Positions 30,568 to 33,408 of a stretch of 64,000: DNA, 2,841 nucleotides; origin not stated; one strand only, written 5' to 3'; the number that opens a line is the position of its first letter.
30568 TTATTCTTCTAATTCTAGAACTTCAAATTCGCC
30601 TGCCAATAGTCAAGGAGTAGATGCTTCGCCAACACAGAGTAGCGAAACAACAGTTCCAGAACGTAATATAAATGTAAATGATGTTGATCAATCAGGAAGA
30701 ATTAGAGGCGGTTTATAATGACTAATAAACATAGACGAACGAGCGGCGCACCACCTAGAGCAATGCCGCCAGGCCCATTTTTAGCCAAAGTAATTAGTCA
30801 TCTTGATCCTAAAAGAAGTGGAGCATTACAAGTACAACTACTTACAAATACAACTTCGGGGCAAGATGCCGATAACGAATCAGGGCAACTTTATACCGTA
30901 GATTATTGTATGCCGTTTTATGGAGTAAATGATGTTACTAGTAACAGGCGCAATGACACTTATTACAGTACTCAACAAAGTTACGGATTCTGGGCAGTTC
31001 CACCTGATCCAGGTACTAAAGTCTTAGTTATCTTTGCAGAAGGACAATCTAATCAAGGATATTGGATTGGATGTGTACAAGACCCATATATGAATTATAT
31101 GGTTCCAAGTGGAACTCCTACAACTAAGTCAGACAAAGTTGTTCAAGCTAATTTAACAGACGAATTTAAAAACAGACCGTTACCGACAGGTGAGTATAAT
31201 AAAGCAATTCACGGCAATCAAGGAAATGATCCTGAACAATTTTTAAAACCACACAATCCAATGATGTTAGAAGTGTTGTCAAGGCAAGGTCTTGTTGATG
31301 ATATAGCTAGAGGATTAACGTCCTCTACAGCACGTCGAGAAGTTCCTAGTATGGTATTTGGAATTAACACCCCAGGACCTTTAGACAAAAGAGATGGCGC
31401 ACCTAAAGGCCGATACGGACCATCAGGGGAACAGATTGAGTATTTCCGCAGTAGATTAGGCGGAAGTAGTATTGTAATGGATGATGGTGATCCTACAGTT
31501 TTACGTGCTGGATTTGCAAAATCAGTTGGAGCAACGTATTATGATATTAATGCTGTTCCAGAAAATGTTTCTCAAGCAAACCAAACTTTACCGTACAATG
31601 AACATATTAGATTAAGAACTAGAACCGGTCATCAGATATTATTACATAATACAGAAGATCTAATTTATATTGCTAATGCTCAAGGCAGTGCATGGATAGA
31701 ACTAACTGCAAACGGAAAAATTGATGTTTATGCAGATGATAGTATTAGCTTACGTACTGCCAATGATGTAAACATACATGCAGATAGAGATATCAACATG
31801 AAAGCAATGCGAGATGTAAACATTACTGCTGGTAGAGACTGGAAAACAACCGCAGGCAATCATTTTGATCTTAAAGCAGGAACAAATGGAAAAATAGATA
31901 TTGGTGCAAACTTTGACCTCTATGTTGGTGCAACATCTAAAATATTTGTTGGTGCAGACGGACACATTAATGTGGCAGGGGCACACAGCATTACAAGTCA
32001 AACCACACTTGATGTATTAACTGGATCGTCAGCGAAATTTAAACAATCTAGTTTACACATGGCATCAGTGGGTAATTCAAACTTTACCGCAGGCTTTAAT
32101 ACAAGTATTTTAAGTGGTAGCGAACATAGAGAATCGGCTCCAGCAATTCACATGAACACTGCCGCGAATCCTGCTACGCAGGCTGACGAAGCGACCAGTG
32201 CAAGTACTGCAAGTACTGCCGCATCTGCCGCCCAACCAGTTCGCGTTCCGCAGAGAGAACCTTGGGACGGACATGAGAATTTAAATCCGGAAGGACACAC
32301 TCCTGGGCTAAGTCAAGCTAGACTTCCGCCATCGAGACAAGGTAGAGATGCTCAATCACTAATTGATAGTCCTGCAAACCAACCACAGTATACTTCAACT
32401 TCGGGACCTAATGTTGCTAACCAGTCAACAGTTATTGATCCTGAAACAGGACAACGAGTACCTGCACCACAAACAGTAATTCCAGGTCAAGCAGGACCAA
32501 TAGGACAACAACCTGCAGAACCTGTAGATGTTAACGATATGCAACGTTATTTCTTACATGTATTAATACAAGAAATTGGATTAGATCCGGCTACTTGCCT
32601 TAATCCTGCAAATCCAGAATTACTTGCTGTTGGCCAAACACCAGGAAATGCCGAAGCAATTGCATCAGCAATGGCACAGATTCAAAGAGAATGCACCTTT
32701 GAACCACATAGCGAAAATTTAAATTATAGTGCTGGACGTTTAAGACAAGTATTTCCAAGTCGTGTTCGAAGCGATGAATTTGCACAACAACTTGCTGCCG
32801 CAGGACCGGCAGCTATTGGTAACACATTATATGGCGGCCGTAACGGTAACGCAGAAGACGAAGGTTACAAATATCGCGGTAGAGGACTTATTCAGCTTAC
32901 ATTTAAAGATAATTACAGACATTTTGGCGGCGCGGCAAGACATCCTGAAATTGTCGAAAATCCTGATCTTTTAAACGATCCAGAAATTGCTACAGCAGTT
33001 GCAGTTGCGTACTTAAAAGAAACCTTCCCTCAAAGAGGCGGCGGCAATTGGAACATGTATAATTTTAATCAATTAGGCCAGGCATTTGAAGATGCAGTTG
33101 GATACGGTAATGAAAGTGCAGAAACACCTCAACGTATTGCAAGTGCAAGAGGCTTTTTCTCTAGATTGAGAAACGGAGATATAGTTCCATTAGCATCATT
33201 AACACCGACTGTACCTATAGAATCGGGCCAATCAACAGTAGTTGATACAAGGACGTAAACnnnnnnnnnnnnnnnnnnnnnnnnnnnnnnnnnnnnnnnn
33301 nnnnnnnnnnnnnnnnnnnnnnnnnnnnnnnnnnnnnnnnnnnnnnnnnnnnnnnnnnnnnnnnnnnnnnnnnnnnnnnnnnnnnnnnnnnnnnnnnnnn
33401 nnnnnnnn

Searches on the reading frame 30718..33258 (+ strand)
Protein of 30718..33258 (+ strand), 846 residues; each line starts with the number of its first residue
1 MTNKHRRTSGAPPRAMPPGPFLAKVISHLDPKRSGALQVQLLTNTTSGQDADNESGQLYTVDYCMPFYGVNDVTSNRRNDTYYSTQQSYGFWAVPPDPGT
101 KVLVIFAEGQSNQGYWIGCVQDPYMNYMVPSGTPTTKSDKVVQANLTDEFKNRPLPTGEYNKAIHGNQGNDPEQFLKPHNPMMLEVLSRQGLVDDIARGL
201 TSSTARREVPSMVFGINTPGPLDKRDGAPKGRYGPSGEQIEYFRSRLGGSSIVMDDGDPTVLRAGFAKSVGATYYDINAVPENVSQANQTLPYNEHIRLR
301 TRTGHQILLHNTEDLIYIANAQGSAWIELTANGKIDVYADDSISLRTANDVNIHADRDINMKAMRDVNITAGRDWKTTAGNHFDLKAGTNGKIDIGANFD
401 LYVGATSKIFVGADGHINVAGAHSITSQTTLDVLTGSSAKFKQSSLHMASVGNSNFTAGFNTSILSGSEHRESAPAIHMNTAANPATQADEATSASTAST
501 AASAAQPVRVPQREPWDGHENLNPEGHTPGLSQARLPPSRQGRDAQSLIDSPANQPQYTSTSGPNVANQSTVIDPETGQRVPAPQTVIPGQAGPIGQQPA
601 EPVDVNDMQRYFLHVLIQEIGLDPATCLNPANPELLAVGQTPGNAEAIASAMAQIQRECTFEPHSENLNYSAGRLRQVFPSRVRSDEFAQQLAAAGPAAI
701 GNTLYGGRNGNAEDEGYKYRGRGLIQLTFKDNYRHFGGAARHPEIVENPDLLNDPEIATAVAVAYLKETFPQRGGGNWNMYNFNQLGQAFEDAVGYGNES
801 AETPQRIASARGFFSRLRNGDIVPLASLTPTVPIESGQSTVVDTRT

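Call 64: search_protein_families(library=phrogs, proteins=[window:30718-33258:+], max_evalue=0.00001)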
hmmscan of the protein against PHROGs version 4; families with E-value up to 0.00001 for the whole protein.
window:30718-33258:+ (846 aa): 6 families
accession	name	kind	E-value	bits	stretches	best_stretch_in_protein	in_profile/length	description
phrog_13211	-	tail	8.1e-48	164.1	2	17-219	18-200/887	baseplate hub subunit and tail lysozyme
phrog_181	-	lysis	1.6e-31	111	1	646-765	368-487/769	endolysin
phrog_26317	-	unknown function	2.2e-13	51.2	1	699-767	8-76/119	-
phrog_3201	-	tail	1.2e-12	47.4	1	639-804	2033-2195/2408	tail fiber protein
phrog_9506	-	lysis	6.4e-08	33.6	1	705-772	72-149/330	endolysin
phrog_14712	-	moron, auxiliary metabolic gene and host takeover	4.2e-06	27.2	1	711-758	85-131/322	chitinase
